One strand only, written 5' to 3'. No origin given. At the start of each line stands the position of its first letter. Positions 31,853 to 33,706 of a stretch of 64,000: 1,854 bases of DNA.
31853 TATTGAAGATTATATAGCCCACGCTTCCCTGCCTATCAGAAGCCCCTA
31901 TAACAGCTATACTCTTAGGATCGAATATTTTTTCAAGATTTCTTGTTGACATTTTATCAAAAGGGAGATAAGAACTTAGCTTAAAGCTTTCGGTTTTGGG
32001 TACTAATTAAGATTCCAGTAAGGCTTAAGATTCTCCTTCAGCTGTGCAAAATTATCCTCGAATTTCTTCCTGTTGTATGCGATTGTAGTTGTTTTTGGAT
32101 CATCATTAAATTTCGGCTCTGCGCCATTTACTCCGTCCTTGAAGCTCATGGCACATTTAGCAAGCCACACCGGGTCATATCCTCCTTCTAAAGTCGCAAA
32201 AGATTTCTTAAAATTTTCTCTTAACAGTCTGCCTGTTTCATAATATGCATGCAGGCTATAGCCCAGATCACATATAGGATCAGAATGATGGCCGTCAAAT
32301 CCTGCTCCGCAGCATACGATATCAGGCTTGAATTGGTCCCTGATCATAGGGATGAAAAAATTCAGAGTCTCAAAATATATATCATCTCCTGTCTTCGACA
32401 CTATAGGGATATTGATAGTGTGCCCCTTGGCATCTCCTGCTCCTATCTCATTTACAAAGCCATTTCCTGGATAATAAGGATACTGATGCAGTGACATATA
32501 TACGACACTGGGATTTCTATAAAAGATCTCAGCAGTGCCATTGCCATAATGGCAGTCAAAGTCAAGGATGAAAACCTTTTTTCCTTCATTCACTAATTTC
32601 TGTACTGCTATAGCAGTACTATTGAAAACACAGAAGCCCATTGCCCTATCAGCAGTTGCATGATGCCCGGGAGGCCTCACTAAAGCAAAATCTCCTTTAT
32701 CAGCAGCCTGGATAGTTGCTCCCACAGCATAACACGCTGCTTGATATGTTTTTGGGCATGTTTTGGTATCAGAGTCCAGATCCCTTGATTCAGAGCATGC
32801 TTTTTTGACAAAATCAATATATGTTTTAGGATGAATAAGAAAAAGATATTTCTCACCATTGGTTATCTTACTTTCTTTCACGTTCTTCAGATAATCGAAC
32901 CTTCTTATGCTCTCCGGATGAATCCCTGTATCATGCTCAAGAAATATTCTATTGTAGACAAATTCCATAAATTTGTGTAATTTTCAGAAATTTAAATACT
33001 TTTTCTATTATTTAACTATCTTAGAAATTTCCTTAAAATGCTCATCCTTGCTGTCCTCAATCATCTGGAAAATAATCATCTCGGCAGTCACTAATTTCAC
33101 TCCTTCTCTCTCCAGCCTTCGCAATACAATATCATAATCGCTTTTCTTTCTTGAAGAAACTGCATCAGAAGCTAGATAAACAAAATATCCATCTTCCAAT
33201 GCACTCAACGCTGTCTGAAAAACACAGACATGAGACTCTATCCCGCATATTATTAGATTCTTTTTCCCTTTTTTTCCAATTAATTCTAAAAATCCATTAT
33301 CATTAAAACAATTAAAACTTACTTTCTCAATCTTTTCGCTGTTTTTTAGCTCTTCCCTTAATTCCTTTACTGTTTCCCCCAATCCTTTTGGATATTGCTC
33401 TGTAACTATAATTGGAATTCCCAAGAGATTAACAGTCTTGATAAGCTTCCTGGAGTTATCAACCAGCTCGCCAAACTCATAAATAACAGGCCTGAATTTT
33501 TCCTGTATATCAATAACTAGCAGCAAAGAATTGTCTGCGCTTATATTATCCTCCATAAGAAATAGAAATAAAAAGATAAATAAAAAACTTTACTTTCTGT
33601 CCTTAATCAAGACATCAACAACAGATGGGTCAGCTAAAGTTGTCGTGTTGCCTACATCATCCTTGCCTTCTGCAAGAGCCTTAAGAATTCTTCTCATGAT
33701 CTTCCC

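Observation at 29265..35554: Complete putative lysine-acetylation switch for acetyl-CoA synthetase encoded as one co-directional cluster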

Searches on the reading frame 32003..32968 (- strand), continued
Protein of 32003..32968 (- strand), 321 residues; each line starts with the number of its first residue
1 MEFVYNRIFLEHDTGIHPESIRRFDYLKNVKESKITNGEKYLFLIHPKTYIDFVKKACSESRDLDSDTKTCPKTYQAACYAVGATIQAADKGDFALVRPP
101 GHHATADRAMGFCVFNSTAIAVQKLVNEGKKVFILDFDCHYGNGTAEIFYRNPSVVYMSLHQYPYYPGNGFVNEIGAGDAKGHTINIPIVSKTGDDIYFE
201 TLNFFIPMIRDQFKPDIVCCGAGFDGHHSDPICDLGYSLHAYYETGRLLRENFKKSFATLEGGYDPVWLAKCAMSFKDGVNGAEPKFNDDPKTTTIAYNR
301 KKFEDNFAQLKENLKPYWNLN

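Call 46: find_encoding_contigs(protein=P0168, flank=8000, max_places=1)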
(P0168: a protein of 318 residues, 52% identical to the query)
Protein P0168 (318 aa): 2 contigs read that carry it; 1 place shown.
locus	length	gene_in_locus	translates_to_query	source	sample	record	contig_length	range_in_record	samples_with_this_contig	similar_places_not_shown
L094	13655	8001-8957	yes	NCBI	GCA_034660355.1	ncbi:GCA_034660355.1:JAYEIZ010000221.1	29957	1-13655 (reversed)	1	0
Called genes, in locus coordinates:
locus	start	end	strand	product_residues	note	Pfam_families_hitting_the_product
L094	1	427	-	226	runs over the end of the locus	PF24365:DUF7521 (weak)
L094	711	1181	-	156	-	-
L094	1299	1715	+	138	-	PF01325:Fe_dep_repress, PF12802:MarR_2 (weak), PF02742:Fe_dep_repr_C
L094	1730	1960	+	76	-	PF04023:FeoA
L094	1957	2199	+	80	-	PF04023:FeoA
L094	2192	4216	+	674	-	PF01926:MMR_HSR1, PF02421:FeoB_N, PF09439:SRPRB (weak), PF17910:FeoB_Cyto, PF07670:Gate, PF07664:FeoB_C, PF07670:Gate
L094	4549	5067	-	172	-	-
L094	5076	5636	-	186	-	PF01209:Ubie_methyltran, PF13489:Methyltransf_23, PF02353:CMAS, PF06325:PrmA (weak), PF13847:Methyltransf_31, PF08241:Methyltransf_11, PF08242:Methyltransf_12, PF13649:Methyltransf_25, +1 more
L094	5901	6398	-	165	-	PF24034:DUF7343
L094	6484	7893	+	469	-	-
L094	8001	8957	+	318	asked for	PF00850:Hist_deacetyl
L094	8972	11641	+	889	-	PF02629:CoA_binding, PF13380:CoA_binding_2, PF13607:Succ_CoA_lig, PF19045:Ligase_CoA_2, PF13549:ATP-grasp_5, PF13302:Acetyltransf_3 (weak), PF00583:Acetyltransf_1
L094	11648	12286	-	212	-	-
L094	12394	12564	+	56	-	-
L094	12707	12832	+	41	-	PF06397:Desulfoferrod_N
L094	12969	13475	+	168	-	PF02915:Rubrerythrin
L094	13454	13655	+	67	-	PF01880:Desulfoferrodox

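Call 47: find_related_loci(query=window:32003-32968:-, collection=metagenome_contigs, flank=10000)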
Query window:32003-32968:- (321 aa) in metagenome_contigs; peptide patterns used: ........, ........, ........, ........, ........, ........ (x = any residue, [..] = any of these).
88 stretches matched a pattern; 12 encode a relative of the query (tblastn E <= 1e-3); 12 distinct loci.
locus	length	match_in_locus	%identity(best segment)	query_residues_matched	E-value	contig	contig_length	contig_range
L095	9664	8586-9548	74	1-321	1e-173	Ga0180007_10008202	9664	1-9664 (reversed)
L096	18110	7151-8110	75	1-320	1e-172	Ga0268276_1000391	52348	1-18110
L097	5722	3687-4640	65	1-318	7e-150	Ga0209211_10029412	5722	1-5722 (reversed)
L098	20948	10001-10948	53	1-318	7e-109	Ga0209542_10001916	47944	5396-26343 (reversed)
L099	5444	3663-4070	32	7-149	2e-11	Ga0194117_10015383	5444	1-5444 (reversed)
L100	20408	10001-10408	32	7-149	2e-11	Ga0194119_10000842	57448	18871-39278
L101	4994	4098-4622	28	64-246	1e-9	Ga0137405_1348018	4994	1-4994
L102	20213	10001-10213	41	75-149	7e-9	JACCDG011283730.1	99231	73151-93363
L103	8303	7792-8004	41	75-149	5e-9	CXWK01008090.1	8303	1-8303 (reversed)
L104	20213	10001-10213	41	75-149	7e-9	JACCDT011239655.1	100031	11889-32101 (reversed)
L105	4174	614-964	31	42-149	7e-9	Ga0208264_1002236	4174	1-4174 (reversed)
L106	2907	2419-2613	40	102-149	2e-8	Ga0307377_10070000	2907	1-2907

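Call 53: search_protein_families(library=pfam, proteins=[L094:6484-7893:+], max_evalue=0.01)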
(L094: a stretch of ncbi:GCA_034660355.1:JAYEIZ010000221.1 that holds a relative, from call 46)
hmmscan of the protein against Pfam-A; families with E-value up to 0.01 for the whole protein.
L094:6484-7893:+ (469 aa): 0 families

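Call 81: predict_structure(alignment_id=A1)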
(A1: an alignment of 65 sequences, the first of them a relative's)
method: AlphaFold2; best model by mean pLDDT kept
length: 321 residues; sequences in the alignment: 65
mean_pLDDT: 95.9   pTM: 0.94
mean pLDDT of the five models: 95.9, 95.3, 92.1, 89.8, 88.1
residues with pLDDT >= 90: 295; 70-90: 26; 50-70: 0; < 50: 0
segments of 3 or more residues with pLDDT < 50: none
pLDDT, mean of each block of 10 residues (from residue 1): 96 86 88 97 98 98 92 98 99 97 95 95 99 97 97 98 85 97 98 97 98 99 95 95 98 98 94 98 95 97 97 98 79
secondary structure, 60 per line:
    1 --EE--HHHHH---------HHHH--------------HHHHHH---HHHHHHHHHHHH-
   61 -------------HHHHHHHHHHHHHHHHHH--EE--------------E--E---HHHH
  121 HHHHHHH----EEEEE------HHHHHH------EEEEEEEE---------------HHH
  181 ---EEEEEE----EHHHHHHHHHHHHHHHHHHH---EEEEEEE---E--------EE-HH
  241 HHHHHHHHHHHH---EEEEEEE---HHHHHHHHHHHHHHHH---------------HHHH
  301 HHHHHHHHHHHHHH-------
elements in order: H7-11 H21-24 H39-44 H48-59 H74-91 H117-127 E132-136 H143-148 E155-162 E184-189 H195-213 E217-223 H239-252 E256-262 H266-281 H297-314

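Call 83: fold_search(model_id=the predicted structure, library=pdb)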
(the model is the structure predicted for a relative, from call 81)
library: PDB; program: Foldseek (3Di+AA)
matches with E <= 10: 1746; with E <= 0.001: 449
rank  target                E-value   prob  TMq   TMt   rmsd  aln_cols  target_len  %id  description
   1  6j6t_B                1.2e-27  1.00  0.87  0.79   2.8       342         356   28  Crystal Structure of HDA15 HD domain (released 2020-01-22)
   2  6j6t_D                1.4e-27  1.00  0.87  0.80   3.3       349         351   28  Crystal Structure of HDA15 HD domain (released 2020-01-22)
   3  6dvo                  1.7e-27  1.00  0.85  0.78   3.3       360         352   25  Crystal structure of Danio rerio histone deacetylase 6 catalytic domain 2 in complex with Bavarostat (released 2018-08-29)
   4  6j6t_C                1.9e-27  1.00  0.88  0.83   2.8       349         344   27  Crystal Structure of HDA15 HD domain (released 2020-01-22)
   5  6j6t_A                2.0e-27  1.00  0.88  0.80   3.0       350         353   28  Crystal Structure of HDA15 HD domain (released 2020-01-22)
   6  5wgi                  4.7e-27  1.00  0.87  0.78   3.0       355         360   26  Ultrahigh resolution crystal structure of Danio rerio histone deacetylase 6 catalytic domain 2 in complex with TSA (released 2017-12-06)
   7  6dvl_B                4.7e-27  1.00  0.85  0.77   3.8       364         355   26  Crystal structure of Danio rerio histone deacetylase 6 catalytic domain 2 in complex with DDK-115 (released 2018-08-29)
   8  6pzs                  5.0e-27  1.00  0.86  0.79   3.1       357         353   26  Crystal structure of Danio rerio histone deacetylase 6 catalytic domain 2 complexed with JR005 (released 2020-02-05)
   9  5eek                  5.3e-27  1.00  0.87  0.78   3.4       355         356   26  Crystal structure of Danio rerio histone deacetylase 6 catalytic domain 2 in complex with trichostatin A (released 2016-07-27)
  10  8tq0_B                5.6e-27  1.00  0.87  0.79   3.1       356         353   25  Crystal structure of Danio rerio histone deacetylase 6 catalytic domain 2 complexed with (R)-Lipoic Acid (released 2023-09-20)
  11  5ef7_A                7.2e-27  1.00  0.88  0.79   3.2       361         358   26  Crystal structure of Danio rerio histone deacetylase 6 catalytic domain 2 in complex with HPOB (released 2016-07-27)
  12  6uo2_A                8.6e-27  1.00  0.87  0.79   3.1       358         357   25  Crystal structure of Danio rerio histone deacetylase 6 catalytic domain 1 (CD1) complexed with Trichostatin A (released 2019-12-04)
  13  6wyq_B                1.0e-26  1.00  0.87  0.79   3.3       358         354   25  Crystal structure of Danio rerio histone deacetylase 6 catalytic domain 1 (CD1) K330L mutant complexed with 4-iodo-SAH (released 2020-09-02)
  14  5ef7_B                1.0e-26  1.00  0.87  0.79   3.3       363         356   26  Crystal structure of Danio rerio histone deacetylase 6 catalytic domain 2 in complex with HPOB (released 2016-07-27)
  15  9mqp_B                1.0e-26  1.00  0.87  0.80   3.2       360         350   26  Crystal structure of Danio rerio histone deacetylase 6 catalytic domain 2 complexed with SelSA (released 2025-03-05)
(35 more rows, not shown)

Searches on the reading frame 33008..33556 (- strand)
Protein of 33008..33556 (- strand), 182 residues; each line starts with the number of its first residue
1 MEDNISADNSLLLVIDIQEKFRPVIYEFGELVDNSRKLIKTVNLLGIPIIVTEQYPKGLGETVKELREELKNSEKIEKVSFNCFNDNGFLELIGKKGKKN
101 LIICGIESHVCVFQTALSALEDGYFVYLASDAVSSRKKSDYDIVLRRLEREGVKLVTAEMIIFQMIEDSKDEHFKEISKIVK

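Call 3: search_protein_families(library=pfam, proteins=[window:33008-33556:-], max_evalue=0.001)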
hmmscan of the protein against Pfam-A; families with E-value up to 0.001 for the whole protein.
window:33008-33556:- (182 aa): 1 family
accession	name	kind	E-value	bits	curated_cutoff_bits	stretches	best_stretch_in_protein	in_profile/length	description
PF00857.26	Isochorismatase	-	2.7e-35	122.4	27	1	10-159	1-174/175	Isochorismatase domain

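Call 4: search_protein_families(library=ncbifam, proteins=[window:33008-33556:-], max_evalue=0.001)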
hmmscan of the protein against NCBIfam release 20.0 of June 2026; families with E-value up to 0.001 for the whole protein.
window:33008-33556:- (182 aa): 4 families
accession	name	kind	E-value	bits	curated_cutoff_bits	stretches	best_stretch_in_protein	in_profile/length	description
NF041461.1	C_hydro_YcaC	equivalog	3.8e-19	69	310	1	5-158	5-162/201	isochorismate family cysteine hydrolase YcaC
NF008517.0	PRK11440.1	equivalog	4.4e-07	30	195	1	93-142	116-165/188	hydrolase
NF050097.1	BiurAmidohydBiuH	equivalog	5.4e-05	22.7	370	1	74-152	127-205/221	biuret amidohydrolase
NF008623.0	PRK11609.1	equivalog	0.0009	19.1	174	0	93-158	138-205/213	bifunctional nicotinamidase/pyrazinamidase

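Call 13: search_solved_structures(query=window:33008-33556:-, max_evalue=0.00001, show_alignments=2)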
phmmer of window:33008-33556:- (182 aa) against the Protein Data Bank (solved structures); distinct sequences matched with E-value up to 0.00001: 11.
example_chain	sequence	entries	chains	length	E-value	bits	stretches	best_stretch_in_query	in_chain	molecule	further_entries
2b34_A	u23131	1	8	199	9.1e-34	119.9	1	5-181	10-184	MAR1 Ribonuclease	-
8rkz_G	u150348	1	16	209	1.5e-31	112.7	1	8-182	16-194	Isochorismatase family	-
8rl0_A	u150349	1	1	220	1.5e-28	103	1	11-182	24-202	Isochorismatase-like domain-containing protein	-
1x9g_A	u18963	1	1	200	2.7e-22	82.6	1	8-182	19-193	PUTATIVE MAR1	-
1xn4_A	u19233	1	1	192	6.7e-21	78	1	8-182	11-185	ribonuclease MAR1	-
1yzv_A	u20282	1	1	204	2.9e-14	56.5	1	13-182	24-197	HYPOTHETICAL PROTEIN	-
4wgf_A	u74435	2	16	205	1.4e-11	47.7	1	9-156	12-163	Probable hydrolase | Putative hydrolase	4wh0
1yac_A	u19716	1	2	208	1.7e-10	44.2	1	39-159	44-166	YCAC GENE PRODUCT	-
1ilw_A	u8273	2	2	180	3.6e-10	43.1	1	74-156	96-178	180 aa long hypothetical Pyrazinamidase/nicotinamidase | 180aa long hypothetical Pyrazinamidase/Nicotinamidase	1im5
5ha8_A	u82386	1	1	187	1.3e-08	38.1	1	10-134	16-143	Isochorismatase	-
5hwg_A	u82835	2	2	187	2.4e-07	34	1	10-134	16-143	Isochorismatase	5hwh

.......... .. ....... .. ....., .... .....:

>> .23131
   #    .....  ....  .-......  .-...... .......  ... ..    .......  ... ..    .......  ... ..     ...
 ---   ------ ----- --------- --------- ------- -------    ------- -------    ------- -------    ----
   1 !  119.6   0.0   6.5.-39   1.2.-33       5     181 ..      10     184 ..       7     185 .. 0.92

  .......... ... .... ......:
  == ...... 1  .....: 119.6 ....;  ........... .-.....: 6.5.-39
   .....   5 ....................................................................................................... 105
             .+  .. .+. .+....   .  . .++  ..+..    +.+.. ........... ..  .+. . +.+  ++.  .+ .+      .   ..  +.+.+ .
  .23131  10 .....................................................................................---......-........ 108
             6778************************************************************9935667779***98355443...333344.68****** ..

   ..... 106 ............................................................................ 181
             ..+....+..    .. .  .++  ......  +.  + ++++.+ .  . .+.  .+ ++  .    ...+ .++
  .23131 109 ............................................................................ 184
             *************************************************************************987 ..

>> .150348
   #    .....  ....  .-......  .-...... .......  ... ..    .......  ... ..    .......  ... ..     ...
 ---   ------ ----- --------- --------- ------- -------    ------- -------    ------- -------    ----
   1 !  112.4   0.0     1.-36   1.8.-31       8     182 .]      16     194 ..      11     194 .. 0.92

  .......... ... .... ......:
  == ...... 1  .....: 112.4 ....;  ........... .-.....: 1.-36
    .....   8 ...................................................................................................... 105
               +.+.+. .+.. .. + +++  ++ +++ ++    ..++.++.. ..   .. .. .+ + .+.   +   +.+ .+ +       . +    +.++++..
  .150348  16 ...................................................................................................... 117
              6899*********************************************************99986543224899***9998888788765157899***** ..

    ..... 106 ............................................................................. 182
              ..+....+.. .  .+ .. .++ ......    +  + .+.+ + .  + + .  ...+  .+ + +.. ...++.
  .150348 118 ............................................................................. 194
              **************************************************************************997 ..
